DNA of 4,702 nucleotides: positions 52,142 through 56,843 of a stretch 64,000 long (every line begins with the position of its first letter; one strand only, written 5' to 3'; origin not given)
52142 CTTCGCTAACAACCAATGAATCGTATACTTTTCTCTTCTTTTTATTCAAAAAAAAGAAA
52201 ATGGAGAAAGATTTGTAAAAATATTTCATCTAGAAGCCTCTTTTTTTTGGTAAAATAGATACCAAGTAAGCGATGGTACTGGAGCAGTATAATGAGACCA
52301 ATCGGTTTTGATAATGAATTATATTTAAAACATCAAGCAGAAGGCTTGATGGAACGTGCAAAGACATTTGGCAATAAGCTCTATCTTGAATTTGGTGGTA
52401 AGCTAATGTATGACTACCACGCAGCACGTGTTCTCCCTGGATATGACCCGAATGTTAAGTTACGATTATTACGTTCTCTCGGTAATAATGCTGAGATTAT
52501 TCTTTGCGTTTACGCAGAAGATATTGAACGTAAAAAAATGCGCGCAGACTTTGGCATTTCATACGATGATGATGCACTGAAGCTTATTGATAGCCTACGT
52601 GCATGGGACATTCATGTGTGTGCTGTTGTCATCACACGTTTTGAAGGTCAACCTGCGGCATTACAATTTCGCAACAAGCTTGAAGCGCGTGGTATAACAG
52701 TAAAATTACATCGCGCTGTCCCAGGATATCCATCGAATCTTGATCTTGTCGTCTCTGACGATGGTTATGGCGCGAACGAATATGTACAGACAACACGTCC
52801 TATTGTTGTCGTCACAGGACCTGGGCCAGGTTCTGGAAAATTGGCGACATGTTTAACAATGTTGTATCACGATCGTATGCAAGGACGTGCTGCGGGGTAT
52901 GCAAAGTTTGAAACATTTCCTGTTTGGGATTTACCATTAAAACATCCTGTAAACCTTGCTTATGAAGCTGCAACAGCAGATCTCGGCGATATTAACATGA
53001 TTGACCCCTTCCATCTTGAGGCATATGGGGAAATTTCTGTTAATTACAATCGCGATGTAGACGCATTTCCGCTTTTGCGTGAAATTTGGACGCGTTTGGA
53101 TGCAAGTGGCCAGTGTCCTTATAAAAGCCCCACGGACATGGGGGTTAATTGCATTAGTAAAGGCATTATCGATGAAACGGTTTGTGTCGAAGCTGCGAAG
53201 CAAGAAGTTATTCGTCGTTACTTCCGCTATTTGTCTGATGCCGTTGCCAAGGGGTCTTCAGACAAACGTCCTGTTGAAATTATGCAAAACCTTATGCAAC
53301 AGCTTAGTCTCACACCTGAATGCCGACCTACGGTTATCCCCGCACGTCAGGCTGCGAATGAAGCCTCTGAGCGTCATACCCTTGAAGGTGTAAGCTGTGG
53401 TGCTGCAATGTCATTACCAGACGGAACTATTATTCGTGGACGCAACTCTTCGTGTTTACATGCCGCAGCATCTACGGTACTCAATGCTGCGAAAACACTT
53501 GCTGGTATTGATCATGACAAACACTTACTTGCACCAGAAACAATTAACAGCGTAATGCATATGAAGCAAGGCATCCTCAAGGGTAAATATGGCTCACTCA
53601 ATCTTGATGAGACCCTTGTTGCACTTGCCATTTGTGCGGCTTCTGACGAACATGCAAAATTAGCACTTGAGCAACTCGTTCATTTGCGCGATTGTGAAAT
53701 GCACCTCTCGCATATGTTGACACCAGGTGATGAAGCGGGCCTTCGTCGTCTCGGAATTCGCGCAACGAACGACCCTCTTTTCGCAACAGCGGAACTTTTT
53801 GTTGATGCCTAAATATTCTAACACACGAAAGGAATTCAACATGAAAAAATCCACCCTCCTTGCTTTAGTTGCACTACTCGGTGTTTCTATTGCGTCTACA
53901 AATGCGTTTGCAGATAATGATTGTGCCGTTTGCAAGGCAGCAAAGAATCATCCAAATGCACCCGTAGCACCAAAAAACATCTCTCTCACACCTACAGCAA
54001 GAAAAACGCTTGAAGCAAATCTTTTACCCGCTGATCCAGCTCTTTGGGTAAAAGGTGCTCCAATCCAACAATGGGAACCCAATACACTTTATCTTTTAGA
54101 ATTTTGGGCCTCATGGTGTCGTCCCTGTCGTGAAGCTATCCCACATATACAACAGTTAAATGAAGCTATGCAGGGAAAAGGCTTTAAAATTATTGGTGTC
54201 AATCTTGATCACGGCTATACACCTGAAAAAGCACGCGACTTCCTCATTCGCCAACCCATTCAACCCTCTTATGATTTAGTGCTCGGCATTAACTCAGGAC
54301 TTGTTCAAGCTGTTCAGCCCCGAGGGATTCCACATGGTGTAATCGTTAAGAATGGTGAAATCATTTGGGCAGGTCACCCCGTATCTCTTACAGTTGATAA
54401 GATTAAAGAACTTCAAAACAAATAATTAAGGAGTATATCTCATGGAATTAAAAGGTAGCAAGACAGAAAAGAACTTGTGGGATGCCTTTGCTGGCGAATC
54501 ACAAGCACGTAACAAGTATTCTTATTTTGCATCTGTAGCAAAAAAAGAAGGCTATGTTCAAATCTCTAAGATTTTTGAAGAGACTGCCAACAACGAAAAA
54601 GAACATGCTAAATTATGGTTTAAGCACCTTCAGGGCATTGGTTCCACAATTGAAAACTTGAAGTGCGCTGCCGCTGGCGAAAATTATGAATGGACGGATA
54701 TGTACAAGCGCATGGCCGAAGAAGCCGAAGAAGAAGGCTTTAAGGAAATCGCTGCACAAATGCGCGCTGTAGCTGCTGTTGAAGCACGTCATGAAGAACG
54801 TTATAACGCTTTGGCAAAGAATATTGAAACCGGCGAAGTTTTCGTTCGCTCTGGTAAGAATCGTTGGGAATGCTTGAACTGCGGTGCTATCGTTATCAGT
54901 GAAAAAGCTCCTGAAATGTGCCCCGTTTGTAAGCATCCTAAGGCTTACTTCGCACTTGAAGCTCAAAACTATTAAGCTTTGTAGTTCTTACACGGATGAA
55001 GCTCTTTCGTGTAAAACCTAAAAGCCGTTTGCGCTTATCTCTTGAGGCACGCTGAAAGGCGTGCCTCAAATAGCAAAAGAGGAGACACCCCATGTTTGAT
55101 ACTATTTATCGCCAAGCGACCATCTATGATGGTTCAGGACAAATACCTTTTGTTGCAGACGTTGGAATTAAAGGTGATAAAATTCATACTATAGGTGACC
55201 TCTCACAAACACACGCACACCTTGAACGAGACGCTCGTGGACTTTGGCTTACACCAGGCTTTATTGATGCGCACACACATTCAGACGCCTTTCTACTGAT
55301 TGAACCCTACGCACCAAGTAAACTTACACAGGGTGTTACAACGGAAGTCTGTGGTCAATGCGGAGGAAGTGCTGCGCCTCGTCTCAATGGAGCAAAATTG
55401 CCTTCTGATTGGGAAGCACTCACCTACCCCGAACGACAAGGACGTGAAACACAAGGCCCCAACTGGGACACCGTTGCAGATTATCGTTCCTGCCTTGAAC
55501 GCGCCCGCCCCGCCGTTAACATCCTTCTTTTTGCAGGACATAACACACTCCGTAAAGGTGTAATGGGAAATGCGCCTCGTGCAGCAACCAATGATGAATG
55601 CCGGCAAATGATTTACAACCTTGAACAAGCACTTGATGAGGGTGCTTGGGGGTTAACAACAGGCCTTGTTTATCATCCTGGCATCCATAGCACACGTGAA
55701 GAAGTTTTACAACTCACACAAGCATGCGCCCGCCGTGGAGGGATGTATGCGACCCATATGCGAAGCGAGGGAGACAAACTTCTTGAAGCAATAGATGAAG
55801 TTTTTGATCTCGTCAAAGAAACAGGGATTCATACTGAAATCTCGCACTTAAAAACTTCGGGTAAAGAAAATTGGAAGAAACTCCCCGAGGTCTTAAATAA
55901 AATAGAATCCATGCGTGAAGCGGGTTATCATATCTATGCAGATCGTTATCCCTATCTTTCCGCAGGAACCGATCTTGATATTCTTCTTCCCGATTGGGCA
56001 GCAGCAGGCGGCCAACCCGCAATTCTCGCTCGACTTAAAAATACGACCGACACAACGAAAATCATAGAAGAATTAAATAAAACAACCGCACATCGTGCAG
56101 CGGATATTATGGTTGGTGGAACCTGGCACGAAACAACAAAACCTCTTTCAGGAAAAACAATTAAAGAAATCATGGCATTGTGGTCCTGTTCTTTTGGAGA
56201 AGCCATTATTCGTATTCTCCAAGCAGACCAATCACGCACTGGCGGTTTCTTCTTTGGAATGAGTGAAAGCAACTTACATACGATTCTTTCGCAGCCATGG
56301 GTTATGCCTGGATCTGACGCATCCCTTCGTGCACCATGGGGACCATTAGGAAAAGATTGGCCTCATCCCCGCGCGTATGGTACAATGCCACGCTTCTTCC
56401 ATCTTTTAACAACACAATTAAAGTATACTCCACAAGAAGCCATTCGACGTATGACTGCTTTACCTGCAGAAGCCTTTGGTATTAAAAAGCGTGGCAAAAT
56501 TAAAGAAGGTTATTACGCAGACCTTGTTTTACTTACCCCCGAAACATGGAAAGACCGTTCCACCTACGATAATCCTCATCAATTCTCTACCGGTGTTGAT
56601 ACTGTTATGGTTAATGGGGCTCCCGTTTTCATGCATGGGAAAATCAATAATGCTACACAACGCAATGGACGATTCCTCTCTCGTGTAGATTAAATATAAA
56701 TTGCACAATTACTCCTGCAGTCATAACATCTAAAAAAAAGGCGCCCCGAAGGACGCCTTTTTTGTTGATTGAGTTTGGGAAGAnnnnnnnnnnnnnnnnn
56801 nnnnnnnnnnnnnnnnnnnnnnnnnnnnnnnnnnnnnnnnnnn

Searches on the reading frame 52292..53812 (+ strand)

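Call 24: search_protein_families(library=pfam, proteins=[window:52292-53812:+], max_evalue=0.00001)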
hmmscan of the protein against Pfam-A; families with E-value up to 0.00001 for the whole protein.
window:52292-53812:+ (506 aa): 2 families
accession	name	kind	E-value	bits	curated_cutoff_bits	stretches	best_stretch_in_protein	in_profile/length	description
PF08903.17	DUF1846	-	1.9e-155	517.1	27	1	4-338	1-332/333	Domain of unknown function DUF1846, N-terminal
PF20921.3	DUF1846_C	-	9.9e-49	165.4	27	1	345-503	3-153/153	Domain of unknown function DUF1846, C-terminal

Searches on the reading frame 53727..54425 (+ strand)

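Call 59: search_protein_families(library=pfam, proteins=[window:53727-54425:+], max_evalue=0.00001)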
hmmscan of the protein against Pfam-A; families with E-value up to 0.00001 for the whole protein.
window:53727-54425:+ (232 aa): 4 families
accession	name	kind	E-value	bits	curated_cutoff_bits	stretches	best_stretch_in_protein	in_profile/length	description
PF13905.12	Thioredoxin_8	-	8.8e-10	39.2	27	1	120-209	2-90/94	Thioredoxin-like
PF00578.27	AhpC-TSA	-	5.2e-08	33.3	26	1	122-167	28-74/124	AhpC/TSA family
PF00085.26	Thioredoxin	-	5.3e-08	33.2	23.5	1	118-174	17-70/103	Thioredoxin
PF08534.16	Redoxin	-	4e-06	27.1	26.6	0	122-172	31-80/148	Redoxin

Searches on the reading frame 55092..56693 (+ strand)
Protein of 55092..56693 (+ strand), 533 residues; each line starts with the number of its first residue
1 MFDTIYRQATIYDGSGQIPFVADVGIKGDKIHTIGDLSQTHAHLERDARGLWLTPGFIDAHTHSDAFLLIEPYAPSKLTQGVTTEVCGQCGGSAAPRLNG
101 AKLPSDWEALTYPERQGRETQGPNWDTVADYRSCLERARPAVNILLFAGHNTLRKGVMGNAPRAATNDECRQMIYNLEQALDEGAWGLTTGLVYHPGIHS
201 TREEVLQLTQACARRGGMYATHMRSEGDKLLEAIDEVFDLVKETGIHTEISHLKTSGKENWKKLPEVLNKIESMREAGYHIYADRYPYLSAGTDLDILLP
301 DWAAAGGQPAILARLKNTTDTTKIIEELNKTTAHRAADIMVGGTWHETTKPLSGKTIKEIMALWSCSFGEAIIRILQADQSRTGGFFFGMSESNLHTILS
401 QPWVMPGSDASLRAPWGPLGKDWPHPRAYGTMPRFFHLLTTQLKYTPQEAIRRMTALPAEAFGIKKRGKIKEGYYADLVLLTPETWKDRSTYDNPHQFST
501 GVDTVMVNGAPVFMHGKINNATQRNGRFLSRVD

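Call 59: search_protein_families(library=pfam, proteins=[window:55092-56693:+], max_evalue=0.00001)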
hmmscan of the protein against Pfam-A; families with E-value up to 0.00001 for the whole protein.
window:55092-56693:+ (533 aa): 2 families
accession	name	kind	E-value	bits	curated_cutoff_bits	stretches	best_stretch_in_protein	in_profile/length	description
PF07969.17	Amidohydro_3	-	5.7e-27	95.8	29.7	1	46-513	3-472/472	Amidohydrolase family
PF01979.26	Amidohydro_1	-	2e-16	60.6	25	1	444-510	280-343/345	Amidohydrolase family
